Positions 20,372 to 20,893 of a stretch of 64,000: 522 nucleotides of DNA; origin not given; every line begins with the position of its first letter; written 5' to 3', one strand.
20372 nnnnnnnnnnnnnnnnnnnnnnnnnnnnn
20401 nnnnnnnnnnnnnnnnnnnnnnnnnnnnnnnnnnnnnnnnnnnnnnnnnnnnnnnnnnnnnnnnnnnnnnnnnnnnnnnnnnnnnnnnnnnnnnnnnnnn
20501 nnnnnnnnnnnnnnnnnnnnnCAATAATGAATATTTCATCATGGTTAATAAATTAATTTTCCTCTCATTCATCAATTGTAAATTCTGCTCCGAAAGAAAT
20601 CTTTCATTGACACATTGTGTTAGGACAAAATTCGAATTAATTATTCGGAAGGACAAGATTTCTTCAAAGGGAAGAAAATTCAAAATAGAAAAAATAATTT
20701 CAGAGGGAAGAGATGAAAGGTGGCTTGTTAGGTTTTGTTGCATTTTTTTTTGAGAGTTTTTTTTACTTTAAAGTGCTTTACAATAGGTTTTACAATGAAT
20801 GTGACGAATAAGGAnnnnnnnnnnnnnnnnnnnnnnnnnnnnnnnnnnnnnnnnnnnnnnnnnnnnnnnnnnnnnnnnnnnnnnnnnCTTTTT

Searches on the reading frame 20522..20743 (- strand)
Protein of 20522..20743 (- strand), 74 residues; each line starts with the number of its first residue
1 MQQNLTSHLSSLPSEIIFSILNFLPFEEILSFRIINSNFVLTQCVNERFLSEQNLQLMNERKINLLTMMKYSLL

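Call 78: search_protein_families(library=pfam, proteins=[window:20522-20743:-], max_evalue=10)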
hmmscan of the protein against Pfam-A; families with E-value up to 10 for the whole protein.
seq(74 aa): 3 families
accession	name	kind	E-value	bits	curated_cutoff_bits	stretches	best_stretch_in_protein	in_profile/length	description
PF00646.38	F-box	-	1.9e-05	24.8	20.5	1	9-39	1-31/43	F-box domain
PF12937.12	F-box-like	-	0.002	18.3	24.3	1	9-32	1-24/47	F-box-like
PF09372.15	PRANC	-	0.033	15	25.8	1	4-29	68-92/97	PRANC domain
